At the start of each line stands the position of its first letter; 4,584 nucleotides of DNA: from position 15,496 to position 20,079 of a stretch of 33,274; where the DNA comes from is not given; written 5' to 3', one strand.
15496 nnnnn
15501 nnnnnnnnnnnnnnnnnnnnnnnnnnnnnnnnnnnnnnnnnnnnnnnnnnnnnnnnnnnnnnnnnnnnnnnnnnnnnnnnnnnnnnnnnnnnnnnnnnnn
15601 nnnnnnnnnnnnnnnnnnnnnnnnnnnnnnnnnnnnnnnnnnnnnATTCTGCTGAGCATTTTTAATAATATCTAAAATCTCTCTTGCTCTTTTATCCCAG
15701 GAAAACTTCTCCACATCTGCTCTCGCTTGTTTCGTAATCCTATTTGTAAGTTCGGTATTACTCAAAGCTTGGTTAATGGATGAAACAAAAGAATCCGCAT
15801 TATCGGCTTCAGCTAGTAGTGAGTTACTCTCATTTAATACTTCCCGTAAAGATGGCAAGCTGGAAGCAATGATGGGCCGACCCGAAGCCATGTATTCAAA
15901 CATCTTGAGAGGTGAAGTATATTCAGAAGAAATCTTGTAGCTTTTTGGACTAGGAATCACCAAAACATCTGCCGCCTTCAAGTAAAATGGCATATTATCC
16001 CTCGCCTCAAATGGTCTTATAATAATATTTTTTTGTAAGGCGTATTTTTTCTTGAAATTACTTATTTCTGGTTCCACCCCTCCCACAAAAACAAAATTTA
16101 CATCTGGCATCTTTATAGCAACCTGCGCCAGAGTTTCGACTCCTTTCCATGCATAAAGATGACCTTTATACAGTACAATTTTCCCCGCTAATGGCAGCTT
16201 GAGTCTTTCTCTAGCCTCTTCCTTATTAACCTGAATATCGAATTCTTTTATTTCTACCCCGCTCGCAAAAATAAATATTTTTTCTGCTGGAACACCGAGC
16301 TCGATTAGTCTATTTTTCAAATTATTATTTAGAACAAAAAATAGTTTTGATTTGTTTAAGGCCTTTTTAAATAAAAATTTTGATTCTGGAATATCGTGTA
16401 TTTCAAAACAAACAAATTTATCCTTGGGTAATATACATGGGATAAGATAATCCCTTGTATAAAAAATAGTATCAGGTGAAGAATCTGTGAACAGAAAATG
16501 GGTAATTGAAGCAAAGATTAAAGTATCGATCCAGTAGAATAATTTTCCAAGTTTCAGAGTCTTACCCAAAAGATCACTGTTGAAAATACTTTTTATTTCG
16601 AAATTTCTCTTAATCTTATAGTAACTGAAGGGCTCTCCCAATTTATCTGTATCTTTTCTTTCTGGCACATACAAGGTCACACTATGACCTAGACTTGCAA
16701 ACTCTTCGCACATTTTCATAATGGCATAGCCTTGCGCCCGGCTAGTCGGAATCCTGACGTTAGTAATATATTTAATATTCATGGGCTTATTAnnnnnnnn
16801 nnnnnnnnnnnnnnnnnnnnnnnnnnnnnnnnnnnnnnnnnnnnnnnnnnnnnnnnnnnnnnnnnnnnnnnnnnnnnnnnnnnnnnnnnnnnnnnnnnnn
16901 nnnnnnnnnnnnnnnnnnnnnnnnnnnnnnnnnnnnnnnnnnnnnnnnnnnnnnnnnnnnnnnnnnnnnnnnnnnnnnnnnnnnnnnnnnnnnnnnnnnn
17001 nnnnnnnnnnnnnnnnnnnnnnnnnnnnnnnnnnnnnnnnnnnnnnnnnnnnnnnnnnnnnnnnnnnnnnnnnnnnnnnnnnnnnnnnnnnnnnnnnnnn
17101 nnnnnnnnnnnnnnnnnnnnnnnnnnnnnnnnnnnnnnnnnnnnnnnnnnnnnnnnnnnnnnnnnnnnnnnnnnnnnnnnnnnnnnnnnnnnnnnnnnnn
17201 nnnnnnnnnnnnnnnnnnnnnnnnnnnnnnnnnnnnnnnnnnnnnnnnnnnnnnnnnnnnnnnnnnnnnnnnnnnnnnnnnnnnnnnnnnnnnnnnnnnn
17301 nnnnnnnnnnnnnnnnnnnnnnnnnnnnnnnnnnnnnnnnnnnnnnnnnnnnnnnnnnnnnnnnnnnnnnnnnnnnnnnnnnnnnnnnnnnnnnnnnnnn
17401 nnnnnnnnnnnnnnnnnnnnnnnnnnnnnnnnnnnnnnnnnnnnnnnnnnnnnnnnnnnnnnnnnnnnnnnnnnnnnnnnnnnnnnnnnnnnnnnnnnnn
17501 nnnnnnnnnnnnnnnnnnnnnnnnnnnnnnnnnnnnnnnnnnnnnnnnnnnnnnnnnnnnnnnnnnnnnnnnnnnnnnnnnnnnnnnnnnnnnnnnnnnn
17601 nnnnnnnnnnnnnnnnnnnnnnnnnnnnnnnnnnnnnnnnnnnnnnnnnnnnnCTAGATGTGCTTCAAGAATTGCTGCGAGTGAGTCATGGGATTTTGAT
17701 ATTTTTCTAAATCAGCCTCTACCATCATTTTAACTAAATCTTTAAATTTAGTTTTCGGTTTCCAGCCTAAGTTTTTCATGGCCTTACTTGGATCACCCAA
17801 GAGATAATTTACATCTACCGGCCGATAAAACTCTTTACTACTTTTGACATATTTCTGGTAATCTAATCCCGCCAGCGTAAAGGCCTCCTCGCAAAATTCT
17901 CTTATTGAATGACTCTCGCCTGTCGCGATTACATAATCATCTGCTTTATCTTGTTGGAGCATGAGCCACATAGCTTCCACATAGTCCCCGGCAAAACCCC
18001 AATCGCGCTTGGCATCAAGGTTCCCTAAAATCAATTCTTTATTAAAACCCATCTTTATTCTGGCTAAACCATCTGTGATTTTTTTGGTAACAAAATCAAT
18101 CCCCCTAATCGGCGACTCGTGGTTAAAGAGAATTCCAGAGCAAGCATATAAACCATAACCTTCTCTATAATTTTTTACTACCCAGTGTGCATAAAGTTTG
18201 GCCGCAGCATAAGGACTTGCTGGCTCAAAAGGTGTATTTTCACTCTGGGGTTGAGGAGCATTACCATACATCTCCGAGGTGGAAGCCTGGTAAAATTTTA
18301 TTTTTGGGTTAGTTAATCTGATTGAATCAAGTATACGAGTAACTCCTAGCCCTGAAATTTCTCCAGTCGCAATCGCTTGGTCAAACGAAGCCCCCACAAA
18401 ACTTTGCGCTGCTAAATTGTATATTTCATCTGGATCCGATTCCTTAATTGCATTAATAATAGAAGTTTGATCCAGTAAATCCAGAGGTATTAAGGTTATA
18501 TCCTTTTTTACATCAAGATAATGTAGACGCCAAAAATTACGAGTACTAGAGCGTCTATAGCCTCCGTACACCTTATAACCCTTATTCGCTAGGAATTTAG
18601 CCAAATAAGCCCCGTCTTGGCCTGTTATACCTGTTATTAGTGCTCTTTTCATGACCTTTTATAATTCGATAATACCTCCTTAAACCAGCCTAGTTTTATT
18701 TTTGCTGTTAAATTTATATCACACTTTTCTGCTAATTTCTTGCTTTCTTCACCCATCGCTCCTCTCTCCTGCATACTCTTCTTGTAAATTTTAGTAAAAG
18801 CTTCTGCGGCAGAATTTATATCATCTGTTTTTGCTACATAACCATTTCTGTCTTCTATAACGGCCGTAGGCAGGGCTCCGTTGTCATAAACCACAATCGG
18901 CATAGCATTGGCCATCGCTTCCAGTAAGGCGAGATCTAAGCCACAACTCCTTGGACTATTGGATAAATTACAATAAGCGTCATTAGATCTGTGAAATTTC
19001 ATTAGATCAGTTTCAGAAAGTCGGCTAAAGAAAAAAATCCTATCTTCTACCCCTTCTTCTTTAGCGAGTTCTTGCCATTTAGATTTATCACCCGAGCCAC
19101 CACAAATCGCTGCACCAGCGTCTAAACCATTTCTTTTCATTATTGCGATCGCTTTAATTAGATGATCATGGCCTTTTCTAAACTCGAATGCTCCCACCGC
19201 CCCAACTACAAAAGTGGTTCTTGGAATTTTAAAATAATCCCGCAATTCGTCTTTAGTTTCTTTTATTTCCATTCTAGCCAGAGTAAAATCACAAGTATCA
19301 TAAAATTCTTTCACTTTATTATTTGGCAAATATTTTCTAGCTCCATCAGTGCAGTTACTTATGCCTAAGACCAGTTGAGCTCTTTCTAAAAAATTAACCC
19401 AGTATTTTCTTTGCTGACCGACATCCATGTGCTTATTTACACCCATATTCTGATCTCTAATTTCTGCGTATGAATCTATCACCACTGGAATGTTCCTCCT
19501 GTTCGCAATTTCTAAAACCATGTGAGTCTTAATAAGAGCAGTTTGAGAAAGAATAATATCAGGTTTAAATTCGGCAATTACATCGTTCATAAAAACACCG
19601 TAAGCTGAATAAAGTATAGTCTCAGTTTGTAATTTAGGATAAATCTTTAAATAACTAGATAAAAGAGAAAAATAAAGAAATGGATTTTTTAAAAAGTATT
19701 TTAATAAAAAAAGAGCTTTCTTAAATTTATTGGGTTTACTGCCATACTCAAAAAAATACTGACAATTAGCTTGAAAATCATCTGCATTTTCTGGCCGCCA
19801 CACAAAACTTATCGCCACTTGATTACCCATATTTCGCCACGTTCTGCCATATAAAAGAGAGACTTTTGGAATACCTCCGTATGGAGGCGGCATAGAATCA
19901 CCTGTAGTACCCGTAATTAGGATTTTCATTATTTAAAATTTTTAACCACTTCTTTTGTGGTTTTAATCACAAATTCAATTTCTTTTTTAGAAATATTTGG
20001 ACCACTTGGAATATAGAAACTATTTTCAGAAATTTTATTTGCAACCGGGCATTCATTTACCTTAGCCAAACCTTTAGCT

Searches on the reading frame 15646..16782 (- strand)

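Call 75: search_protein_families(library=pfam, proteins=[window:15646-16782:-], max_evalue=0.00001)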
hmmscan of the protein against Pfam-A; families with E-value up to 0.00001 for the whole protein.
window:15646-16782:- (379 aa): 3 families
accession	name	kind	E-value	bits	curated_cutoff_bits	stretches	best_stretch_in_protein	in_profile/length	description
PF00534.26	Glycos_transf_1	-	5.6e-22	78.5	26.4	1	187-355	2-171/172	Glycosyl transferases group 1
PF13692.12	Glyco_trans_1_4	-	2.2e-18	67.3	27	1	201-342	2-142/142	Glycosyl transferases group 1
PF13524.12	Glyco_trans_1_2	-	6.5e-10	39.6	25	1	225-371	12-144/144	Glycosyl transferase-like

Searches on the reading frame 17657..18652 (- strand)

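Call 75: search_protein_families(library=pfam, proteins=[window:17657-18652:-], max_evalue=0.00001)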
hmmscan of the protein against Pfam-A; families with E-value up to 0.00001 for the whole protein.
window:17657-18652:- (332 aa): 3 families
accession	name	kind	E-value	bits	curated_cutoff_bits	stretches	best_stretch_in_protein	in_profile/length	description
PF16363.11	GDP_Man_Dehyd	-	3.2e-125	418.5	27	1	5-310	1-332/332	GDP-mannose 4,6 dehydratase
PF01370.27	Epimerase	-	7.3e-67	225.7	20.9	1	4-243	1-240/240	NAD dependent epimerase/dehydratase family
PF04321.23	RmlD_sub_bind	-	1.5e-07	31.2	27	1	3-164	2-141/287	RmlD substrate binding domain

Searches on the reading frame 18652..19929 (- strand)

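Call 75: search_protein_families(library=pfam, proteins=[window:18652-19929:-], max_evalue=0.00001)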
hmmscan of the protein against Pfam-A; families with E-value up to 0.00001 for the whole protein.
window:18652-19929:- (426 aa): 2 families
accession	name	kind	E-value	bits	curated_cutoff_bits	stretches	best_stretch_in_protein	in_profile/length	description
PF00534.26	Glycos_transf_1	-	2.5e-29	102.4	26.4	1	226-398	2-171/172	Glycosyl transferases group 1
PF13692.12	Glyco_trans_1_4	-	9.9e-20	71.7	27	1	240-383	2-141/142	Glycosyl transferases group 1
